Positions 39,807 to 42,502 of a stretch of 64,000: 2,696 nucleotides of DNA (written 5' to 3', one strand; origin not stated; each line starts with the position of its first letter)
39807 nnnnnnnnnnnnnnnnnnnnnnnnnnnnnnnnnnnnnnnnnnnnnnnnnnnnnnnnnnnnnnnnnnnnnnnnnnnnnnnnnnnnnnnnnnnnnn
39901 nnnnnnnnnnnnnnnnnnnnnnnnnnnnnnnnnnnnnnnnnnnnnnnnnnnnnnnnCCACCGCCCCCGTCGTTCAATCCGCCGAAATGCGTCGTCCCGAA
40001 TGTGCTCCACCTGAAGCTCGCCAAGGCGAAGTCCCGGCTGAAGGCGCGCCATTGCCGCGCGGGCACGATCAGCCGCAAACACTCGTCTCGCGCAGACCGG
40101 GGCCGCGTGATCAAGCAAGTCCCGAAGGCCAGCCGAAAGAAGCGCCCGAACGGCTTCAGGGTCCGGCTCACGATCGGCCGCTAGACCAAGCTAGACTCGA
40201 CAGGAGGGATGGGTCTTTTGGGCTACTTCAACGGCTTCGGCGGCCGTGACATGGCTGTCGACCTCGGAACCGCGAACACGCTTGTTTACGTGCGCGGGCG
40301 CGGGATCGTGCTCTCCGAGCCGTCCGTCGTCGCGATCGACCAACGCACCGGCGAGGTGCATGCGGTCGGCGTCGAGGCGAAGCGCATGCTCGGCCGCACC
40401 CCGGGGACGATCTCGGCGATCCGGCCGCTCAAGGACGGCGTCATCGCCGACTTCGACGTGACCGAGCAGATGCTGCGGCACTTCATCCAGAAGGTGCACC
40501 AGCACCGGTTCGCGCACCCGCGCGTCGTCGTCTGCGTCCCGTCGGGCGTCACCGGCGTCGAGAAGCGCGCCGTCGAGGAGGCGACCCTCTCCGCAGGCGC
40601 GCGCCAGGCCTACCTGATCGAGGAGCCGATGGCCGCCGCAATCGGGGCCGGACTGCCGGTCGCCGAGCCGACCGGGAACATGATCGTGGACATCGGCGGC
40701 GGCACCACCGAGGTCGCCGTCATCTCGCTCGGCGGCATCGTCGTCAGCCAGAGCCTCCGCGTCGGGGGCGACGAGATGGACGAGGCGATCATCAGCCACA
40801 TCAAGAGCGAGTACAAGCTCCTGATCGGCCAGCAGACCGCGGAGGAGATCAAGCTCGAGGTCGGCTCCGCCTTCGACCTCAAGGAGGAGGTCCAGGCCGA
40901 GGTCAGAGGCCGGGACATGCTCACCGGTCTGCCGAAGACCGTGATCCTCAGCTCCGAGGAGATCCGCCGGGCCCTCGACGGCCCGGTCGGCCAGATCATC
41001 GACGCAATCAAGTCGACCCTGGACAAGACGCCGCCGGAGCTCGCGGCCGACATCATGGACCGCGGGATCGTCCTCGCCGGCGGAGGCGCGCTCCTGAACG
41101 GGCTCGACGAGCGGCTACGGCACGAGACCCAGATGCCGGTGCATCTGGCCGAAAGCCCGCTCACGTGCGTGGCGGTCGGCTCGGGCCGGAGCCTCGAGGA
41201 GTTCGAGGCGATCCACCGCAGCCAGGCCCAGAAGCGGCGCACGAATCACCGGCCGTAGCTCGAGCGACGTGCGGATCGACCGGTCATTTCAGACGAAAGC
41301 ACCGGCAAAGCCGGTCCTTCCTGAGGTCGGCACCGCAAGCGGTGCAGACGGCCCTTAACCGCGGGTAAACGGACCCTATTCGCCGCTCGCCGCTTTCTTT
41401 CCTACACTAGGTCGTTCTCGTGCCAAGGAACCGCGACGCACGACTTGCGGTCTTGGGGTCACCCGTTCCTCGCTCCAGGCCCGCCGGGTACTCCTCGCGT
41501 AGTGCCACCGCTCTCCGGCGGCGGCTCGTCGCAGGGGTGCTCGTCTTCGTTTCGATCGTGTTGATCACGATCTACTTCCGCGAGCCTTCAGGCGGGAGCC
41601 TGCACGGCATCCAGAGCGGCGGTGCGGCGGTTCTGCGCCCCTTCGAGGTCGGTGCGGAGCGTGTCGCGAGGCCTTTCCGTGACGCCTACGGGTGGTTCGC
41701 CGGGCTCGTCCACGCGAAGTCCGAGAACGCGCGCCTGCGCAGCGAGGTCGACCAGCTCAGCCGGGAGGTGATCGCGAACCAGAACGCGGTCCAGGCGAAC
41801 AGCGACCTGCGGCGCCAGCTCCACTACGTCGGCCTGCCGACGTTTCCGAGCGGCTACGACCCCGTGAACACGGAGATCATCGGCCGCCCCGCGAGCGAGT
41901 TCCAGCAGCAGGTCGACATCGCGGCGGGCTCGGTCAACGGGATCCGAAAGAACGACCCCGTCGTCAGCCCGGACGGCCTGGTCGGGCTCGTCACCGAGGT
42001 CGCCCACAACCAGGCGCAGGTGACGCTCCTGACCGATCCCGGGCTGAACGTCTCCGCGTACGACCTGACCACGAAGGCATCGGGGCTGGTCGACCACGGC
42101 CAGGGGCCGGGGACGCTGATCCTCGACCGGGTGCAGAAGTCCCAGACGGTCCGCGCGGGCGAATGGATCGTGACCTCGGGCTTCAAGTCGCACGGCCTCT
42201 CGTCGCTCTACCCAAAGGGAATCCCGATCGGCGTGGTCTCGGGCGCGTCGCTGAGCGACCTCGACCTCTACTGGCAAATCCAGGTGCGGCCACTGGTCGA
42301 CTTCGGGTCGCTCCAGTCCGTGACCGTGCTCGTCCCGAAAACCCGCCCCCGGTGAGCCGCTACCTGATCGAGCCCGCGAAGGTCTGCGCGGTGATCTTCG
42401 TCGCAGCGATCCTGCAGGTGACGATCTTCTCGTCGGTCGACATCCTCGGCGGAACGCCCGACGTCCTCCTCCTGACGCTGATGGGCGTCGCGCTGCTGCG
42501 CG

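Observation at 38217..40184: Orphan peptide-type solute-binding protein fused via polyproline to a PASTA-like domain, immediately upstream of mreBCD-mrdA-rodA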

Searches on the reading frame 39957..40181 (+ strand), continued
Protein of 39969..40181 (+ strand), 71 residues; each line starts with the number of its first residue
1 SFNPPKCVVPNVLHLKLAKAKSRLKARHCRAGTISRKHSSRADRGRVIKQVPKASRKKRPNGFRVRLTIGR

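Call 48: fold_search(model_id=the predicted structure, library=pdb)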
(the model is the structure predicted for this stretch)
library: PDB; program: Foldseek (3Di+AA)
matches with E <= 10: 32; with E <= 0.001: 2
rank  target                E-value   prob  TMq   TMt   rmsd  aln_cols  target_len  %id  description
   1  3py9                  4.8e-04  1.00  0.75  0.21   1.7        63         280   22  X-ray structural studies of the entire extra-cellular region of the Ser/Thr kinase PrkC from Staphylococcus aureus (released 2011-01-19)
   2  3m9g                  7.7e-04  1.00  0.74  0.29   1.9        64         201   22  Crystal structure of the three-PASTA-domain of a Ser/Thr kinase from Staphylococcus aureus (released 2010-11-03)
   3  5nod                  1.4e-03  1.00  0.64  0.64   3.9        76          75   20  PASTA subunit 4 of Streptococcus pneumoniae STKP crystallized with PEG and succinate (released 2017-11-08)
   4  5e10                  2.1e-03  1.00  0.72  0.43   2.2        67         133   24  Crystal Structure of PASTA Domains 1 and 2 of Mycobacterium tuberculosis Protein Kinase B (released 2016-09-14)
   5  5e12_B                2.4e-03  1.00  0.70  0.30   2.1        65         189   23  Crystal Structure of PASTA Domains 2, 3 and 4 of Mycobacterium tuberculosis Protein Kinase B (released 2016-09-14)
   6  5e0y                  3.7e-03  1.00  0.70  0.76   2.6        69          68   20  Crystal Structure of PASTA Domain 4 of Mycobacterium tuberculosis Protein Kinase B (released 2016-09-14)
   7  5e12_A                4.0e-03  1.00  0.71  0.29   2.5        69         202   20  Crystal Structure of PASTA Domains 2, 3 and 4 of Mycobacterium tuberculosis Protein Kinase B (released 2016-09-14)
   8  3ouv                  6.8e-03  1.00  0.67  0.73   3.0        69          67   17  SeMet Derivative of L512M mutant of PASTA domain 3 of Mycobacterium tuberculosis PknB (released 2011-09-21)
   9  7o61_A                1.3e-02  1.00  0.63  0.42   2.7        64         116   20  Crystal structure of the C-terminal PASTA domains of Staphylococcus aureus PBP1 (released 2022-04-20)
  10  2mgv_MODEL_1_A        1.3e-02  1.00  0.58  0.65   3.1        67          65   21  NMR structure of PASTA domain of PonA2 from Mycobacterium tuberculosis (released 2013-12-25)
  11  2kud_MODEL_1_A        1.8e-02  1.00  0.60  0.36   3.4        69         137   25  NMR structure of the PASTA domain 1 and 2 of Mycobacterium tuberculosis of PknB (released 2010-04-14)
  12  2kue_MODEL_1_A        3.3e-02  1.00  0.71  0.43   2.1        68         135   19  NMR structure of the PASTA domain 2 and 3 of Mycobacterium tuberculosis of PknB (released 2010-04-14)
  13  7o4c_A                6.4e-02  1.00  0.63  0.42   2.7        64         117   20  Crystal structure of PASTA domains of the Penicillin-Binding Protein 1 (PBP1) from Staphylococcus aureus (released 2021-11-03)
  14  2kuf_MODEL_1_A        1.4e-01  0.97  0.64  0.38   3.1        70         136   18  NMR structure of the PASTA domain 3 and 4 of Mycobacterium tuberculosis of PknB (released 2010-04-14)
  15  2z2l_C                2.1e-01  0.91  0.54  0.35   3.1        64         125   19  Penicillin-Binding Protein 2X (PBP2X) from Streptococcus pneumoniae (released 2007-09-04)
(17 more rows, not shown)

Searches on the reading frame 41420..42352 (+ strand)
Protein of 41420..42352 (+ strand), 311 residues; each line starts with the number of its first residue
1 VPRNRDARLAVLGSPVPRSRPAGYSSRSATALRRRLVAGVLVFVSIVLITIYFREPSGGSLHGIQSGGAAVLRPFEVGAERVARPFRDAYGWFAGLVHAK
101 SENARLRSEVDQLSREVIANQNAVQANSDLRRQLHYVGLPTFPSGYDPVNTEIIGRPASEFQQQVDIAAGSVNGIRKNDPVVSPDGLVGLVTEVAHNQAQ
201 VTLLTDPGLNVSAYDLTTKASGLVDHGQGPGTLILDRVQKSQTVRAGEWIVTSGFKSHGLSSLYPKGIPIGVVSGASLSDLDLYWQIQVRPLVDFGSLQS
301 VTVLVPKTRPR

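Call 24: find_related_loci(query=window:41420-42352:+, collection=metagenome_contigs, flank=10000)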
Query window:41420-42352:+ (311 aa) in metagenome_contigs; peptide patterns used: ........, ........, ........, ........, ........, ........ (x = any residue, [..] = any of these).
289 stretches matched a pattern; 73 encode a relative of the query (tblastn E <= 1e-3); 73 distinct loci.
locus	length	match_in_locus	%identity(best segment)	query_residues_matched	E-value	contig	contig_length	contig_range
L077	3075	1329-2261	99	1-311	0e+0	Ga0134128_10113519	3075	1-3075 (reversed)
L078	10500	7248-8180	85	1-311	3e-173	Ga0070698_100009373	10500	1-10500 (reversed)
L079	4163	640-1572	84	1-311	2e-177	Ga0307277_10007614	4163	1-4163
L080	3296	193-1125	83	1-311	7e-178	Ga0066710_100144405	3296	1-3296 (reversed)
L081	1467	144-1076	79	1-311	7e-176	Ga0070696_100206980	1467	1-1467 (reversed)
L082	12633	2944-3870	79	1-309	4e-160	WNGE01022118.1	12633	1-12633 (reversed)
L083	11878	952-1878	79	1-309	4e-160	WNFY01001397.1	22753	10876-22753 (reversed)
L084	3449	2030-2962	79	1-311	2e-165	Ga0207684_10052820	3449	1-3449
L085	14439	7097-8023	79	1-309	1e-157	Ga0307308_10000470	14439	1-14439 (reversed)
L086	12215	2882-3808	79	1-309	1e-157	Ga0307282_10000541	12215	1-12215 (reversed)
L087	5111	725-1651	79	1-309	2e-159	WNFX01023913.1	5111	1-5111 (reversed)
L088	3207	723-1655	80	1-311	4e-164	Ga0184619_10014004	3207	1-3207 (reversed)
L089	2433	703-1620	75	3-308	2e-161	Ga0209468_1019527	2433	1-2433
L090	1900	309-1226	74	3-308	9e-160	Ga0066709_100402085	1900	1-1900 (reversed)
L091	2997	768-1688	72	3-309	5e-153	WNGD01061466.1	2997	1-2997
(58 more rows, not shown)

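Call 55: search_protein_families(library=pfam, proteins=[L085:5179-5802:-], max_evalue=0.001)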
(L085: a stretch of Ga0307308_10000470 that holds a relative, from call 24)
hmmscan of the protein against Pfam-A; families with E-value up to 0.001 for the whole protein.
L085:5179-5802:- (207 aa): 1 family
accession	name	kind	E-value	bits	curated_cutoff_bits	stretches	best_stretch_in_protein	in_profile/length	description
PF01797.21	Y1_Tnp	-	1.8e-09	38.2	23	1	46-139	19-118/121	Transposase IS200 like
